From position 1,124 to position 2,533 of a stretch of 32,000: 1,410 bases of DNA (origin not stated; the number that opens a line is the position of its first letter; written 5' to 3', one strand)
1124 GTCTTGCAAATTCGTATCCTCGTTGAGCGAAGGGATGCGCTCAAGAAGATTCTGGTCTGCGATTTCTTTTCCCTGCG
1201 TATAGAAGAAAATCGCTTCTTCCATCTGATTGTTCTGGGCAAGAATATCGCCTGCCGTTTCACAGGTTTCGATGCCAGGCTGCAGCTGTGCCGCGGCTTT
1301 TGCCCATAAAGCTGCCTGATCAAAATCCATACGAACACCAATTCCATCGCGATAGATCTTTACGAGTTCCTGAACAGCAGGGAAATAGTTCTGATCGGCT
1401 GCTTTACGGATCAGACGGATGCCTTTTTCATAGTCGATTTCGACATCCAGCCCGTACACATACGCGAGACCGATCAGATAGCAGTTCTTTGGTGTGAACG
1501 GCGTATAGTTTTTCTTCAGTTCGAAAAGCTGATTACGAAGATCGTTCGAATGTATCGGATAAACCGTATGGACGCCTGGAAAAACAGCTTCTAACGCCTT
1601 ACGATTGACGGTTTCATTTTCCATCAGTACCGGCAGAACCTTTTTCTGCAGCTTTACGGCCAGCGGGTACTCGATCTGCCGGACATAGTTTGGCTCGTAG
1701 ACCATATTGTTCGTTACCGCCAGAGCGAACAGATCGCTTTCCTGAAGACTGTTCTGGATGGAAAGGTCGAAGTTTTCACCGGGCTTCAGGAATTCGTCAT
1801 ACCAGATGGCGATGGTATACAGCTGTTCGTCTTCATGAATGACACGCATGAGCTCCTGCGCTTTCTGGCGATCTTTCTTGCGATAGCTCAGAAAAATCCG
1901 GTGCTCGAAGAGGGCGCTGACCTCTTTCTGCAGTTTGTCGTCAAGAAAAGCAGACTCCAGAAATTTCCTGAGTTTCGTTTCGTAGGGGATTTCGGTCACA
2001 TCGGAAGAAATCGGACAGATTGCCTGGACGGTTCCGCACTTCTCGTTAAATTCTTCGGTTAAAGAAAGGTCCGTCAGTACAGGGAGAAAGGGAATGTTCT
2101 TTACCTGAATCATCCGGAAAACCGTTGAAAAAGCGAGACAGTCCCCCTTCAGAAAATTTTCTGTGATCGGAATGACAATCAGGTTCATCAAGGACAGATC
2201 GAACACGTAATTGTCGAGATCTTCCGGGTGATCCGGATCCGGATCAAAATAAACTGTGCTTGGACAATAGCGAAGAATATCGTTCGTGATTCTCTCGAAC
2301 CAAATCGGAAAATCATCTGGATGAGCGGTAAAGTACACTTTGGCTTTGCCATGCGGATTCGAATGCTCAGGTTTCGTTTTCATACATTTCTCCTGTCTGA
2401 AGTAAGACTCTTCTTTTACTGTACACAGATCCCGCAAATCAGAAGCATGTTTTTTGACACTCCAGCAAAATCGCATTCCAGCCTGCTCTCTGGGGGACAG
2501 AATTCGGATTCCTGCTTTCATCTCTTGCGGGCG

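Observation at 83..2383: Degenerate TIR plus intact TIR fused to Sel1/TPR repeats: candidate single-polypeptide NAD-consuming sensor-effector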

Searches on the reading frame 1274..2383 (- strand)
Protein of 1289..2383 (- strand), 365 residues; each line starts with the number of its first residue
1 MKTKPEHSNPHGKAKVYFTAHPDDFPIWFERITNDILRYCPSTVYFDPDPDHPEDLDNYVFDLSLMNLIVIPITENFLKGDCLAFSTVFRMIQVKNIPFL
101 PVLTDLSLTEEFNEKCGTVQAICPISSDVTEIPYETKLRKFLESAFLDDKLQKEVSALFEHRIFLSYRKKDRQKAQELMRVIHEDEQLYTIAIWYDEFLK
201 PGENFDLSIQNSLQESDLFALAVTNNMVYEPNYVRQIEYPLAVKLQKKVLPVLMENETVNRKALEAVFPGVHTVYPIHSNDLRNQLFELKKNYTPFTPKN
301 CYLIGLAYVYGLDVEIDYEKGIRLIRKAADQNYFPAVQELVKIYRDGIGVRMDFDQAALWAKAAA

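Call 12: search_solved_structures(query=window:1484-2383:-, max_evalue=10, show_alignments=5)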
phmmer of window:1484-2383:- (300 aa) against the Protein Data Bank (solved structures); distinct sequences matched with E-value up to 10: 4.
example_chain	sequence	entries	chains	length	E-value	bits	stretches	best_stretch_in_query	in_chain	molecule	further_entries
7uwg_A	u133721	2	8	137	0.00077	22.4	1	160-226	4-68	Molecular chaperone Tir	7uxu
8g83_A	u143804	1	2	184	0.0014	21.5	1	159-226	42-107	NAD(+) hydrolase AbTIR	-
7q9y_A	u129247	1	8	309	0.4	13.4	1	140-279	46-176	Clostridium perfringens beta toxin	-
1miu_A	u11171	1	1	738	0.62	12.8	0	128-180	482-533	Breast Cancer type 2 susceptibility protein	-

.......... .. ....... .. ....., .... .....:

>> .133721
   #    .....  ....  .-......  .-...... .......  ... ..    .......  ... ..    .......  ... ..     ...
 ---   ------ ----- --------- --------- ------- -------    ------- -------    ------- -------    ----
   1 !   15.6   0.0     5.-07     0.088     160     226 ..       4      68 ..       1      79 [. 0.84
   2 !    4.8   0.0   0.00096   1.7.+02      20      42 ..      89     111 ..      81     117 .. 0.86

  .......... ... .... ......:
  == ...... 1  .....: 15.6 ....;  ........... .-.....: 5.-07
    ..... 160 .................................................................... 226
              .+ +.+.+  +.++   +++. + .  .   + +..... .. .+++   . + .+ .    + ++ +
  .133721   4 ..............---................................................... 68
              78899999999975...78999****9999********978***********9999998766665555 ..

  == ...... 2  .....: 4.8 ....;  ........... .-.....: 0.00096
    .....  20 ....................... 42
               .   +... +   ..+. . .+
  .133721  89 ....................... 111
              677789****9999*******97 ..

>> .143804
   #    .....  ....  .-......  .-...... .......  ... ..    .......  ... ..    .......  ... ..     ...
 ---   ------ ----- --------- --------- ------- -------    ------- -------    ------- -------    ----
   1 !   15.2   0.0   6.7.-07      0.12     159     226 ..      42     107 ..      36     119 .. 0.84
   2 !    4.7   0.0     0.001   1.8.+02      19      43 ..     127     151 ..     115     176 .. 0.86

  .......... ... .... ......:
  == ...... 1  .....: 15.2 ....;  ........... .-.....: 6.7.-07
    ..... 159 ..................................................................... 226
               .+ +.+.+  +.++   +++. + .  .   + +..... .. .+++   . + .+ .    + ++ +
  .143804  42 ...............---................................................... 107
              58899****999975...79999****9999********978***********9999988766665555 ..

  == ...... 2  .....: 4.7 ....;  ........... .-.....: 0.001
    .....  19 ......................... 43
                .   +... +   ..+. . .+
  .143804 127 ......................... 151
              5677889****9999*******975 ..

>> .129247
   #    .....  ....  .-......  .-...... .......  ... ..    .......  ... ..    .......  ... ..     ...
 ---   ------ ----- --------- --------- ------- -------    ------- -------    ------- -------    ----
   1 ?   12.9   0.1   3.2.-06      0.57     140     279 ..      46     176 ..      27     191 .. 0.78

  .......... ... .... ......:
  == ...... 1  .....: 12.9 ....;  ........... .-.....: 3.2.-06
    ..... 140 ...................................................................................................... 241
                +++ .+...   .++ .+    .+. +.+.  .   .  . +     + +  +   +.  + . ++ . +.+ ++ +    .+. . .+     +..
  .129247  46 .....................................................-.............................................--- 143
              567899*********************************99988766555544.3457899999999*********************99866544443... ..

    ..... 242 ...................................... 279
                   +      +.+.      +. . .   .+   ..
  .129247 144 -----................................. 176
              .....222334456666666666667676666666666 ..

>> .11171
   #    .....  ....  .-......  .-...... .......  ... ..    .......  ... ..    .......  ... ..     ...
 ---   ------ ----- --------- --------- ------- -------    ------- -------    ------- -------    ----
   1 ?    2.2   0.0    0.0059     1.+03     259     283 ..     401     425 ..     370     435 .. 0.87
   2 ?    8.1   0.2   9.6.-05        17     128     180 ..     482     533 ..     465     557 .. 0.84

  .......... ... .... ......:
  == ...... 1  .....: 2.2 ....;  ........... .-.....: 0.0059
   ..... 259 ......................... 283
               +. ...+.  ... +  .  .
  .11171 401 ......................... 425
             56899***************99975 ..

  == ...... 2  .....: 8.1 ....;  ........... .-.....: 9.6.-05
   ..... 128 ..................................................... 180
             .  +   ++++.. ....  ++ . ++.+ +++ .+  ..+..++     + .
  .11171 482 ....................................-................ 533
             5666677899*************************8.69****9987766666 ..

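Call 45: search_dna_similar(query=window:1289-2383:-, collection=phages, mode=protein, max_rows=15)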
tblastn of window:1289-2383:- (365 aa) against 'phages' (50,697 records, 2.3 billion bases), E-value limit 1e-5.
No match.

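Call 46: search_dna_similar(query=window:1289-2383:-, collection=plasmids, mode=protein, max_rows=15)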
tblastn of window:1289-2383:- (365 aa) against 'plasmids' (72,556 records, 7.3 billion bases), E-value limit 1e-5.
No match.

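Call 59: predict_structure(alignment_id=A6)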
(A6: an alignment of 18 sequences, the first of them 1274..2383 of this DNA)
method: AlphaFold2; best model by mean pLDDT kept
length: 370 residues; sequences in the alignment: 18
mean_pLDDT: 89.4   pTM: 0.86
mean pLDDT of the five models: 89.4, 89.1, 87.1, 87.1, 87.1
residues with pLDDT >= 90: 223; 70-90: 127; 50-70: 18; < 50: 2
segments of 3 or more residues with pLDDT < 50: none
pLDDT, mean of each block of 10 residues (from residue 1): 75 88 97 94 92 88 92 97 95 93 94 88 88 92 89 89 89 87 86 70 68 90 92 90 94 90 91 90 86 81 94 88 97 97 93 96 90
secondary structure, 60 per line:
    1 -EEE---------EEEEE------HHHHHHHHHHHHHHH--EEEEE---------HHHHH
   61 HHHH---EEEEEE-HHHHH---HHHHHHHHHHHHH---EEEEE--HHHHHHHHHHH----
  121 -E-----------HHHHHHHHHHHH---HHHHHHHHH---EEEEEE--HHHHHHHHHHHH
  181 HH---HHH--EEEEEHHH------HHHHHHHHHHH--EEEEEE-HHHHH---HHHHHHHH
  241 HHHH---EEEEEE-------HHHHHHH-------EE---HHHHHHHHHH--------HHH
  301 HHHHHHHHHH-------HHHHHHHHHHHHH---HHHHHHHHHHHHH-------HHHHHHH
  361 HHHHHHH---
elements in order: E2-4 E14-18 H25-39 E42-46 H56-64 E68-73 H75-79 H83-95 E99-103 H106-116 H134-145 H149-157 E161-166 H169-182 E191-195 H205-215 E218-223 H225-229 H233-244 E248-253 H261-267 H280-289 H298-310 H318-330 H334-346 H354-367

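Call 67: fold_search(model_id=the predicted structure, library=pdb)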
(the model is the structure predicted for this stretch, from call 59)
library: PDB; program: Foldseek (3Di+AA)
matches with E <= 10: 1281; with E <= 0.001: 9
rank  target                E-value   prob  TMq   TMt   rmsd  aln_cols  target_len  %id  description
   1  5b26_C                1.7e-04  1.00  0.19  0.41  14.8       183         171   21  Crystal structure of mouse SEL1L (released 2016-04-27)
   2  7crc_B                3.8e-04  0.92  0.21  0.08  20.1       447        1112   10  Cryo-EM structure of plant NLR RPP1 tetramer in complex with ATR1 (released 2020-12-16)
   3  7dfv_A                5.3e-04  0.96  0.26  0.19  26.6       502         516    9  Cryo-EM structure of plant NLR RPP1 tetramer core part (released 2020-12-16)
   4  9og0_C                7.3e-04  0.99  0.19  0.12  17.6       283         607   14  Cryo-EM structure of OS9-SEL1L-HRD1 dimer (released 2025-07-30)
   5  7dfv_B                7.7e-04  0.97  0.27  0.20  19.7       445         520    9  Cryo-EM structure of plant NLR RPP1 tetramer core part (released 2020-12-16)
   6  6ok0_D                8.1e-04  1.00  0.19  0.50  14.5       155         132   21  Crystal structure of Sel1 repeat protein from Oxalobacter formigenes (released 2020-04-15)
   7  8ket_C                8.1e-04  0.98  0.18  0.13  18.6       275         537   16  Cryo-EM structure of HRD1-SEL1LFL-XTP3B complex (released 2025-02-19)
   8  5b26_B                8.6e-04  1.00  0.19  0.39  15.1       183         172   20  Crystal structure of mouse SEL1L (released 2016-04-27)
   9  5b26_A                9.5e-04  1.00  0.19  0.40  14.2       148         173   22  Crystal structure of mouse SEL1L (released 2016-04-27)
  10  6ur7_A                1.4e-03  1.00  0.19  0.28   5.7        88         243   24  Crystal structure of Sel1 repeat protein from Oxalobacter formigenes (released 2020-10-28)
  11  6ork_B                1.5e-03  1.00  0.18  0.28  13.1       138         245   20  Crystal structure of Sel1 repeat protein from Oxalobacter formigenes (released 2020-05-06)
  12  6ok0_A                2.0e-03  1.00  0.19  0.51  14.1       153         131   22  Crystal structure of Sel1 repeat protein from Oxalobacter formigenes (released 2020-04-15)
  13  6ork_A                2.1e-03  1.00  0.19  0.28   5.4        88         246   26  Crystal structure of Sel1 repeat protein from Oxalobacter formigenes (released 2020-05-06)
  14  7uxt_B                2.2e-03  0.77  0.21  0.18  18.4       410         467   10  Crystal structure of ligand-free SeThsA (released 2022-09-07)
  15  4dcv                  2.5e-03  0.97  0.25  0.24  17.0       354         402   10  Crystal Structure of B. subtilis EngA in complex with GMPPCP (released 2012-11-14)
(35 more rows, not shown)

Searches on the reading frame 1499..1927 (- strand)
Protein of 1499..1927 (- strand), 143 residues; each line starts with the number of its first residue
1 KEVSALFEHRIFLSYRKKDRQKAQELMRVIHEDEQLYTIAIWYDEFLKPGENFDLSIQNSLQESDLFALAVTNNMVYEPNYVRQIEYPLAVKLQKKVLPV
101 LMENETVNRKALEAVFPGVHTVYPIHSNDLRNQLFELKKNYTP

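Call 38: search_solved_structures(query=A4, max_evalue=1, show_alignments=5)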
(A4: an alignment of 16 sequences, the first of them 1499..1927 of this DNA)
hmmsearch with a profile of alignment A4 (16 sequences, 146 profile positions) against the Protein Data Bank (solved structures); distinct sequences matched with E-value up to 1: 14.
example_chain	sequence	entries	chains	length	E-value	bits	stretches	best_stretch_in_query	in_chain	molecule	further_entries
7uwg_A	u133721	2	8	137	0.00011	25.6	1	38-117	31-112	Molecular chaperone Tir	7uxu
8g83_A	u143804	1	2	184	0.00016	25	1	38-125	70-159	NAD(+) hydrolase AbTIR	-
7uxr_A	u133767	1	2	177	0.003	20.9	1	38-112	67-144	TIR domain protein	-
8p2m_A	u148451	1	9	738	0.043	17.1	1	11-101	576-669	NAD(+) hydrolase tir-1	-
6kp3_A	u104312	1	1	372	0.045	17.1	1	17-63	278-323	Programmed cell death 6-interacting protein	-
5wa1_A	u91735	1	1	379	0.049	16.9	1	17-63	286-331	Programmed cell death 6-interacting protein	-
5v3r_A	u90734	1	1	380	0.049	16.9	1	17-63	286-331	Programmed cell death 6-interacting protein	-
2oew_A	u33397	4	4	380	0.049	16.9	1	17-63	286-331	Programmed cell death 6-interacting protein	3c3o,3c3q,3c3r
3h16_A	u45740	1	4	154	0.19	15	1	38-75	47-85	TIR protein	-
8p2l_A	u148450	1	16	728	0.23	14.8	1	11-101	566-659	NAD(+) hydrolase SARM1,NAD(+) hydrolase tir-1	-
2r02_A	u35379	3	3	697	0.26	14.6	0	23-63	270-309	Programmed cell death 6-interacting protein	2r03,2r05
2xs1_A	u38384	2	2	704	0.26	14.6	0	23-63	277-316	PROGRAMMED CELL DEATH 6-INTERACTING PROTEIN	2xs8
2oev_A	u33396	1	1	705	0.26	14.6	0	23-63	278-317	Programmed cell death 6-interacting protein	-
2j67_A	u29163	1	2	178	0.28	14.5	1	9-81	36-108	TOLL LIKE RECEPTOR 10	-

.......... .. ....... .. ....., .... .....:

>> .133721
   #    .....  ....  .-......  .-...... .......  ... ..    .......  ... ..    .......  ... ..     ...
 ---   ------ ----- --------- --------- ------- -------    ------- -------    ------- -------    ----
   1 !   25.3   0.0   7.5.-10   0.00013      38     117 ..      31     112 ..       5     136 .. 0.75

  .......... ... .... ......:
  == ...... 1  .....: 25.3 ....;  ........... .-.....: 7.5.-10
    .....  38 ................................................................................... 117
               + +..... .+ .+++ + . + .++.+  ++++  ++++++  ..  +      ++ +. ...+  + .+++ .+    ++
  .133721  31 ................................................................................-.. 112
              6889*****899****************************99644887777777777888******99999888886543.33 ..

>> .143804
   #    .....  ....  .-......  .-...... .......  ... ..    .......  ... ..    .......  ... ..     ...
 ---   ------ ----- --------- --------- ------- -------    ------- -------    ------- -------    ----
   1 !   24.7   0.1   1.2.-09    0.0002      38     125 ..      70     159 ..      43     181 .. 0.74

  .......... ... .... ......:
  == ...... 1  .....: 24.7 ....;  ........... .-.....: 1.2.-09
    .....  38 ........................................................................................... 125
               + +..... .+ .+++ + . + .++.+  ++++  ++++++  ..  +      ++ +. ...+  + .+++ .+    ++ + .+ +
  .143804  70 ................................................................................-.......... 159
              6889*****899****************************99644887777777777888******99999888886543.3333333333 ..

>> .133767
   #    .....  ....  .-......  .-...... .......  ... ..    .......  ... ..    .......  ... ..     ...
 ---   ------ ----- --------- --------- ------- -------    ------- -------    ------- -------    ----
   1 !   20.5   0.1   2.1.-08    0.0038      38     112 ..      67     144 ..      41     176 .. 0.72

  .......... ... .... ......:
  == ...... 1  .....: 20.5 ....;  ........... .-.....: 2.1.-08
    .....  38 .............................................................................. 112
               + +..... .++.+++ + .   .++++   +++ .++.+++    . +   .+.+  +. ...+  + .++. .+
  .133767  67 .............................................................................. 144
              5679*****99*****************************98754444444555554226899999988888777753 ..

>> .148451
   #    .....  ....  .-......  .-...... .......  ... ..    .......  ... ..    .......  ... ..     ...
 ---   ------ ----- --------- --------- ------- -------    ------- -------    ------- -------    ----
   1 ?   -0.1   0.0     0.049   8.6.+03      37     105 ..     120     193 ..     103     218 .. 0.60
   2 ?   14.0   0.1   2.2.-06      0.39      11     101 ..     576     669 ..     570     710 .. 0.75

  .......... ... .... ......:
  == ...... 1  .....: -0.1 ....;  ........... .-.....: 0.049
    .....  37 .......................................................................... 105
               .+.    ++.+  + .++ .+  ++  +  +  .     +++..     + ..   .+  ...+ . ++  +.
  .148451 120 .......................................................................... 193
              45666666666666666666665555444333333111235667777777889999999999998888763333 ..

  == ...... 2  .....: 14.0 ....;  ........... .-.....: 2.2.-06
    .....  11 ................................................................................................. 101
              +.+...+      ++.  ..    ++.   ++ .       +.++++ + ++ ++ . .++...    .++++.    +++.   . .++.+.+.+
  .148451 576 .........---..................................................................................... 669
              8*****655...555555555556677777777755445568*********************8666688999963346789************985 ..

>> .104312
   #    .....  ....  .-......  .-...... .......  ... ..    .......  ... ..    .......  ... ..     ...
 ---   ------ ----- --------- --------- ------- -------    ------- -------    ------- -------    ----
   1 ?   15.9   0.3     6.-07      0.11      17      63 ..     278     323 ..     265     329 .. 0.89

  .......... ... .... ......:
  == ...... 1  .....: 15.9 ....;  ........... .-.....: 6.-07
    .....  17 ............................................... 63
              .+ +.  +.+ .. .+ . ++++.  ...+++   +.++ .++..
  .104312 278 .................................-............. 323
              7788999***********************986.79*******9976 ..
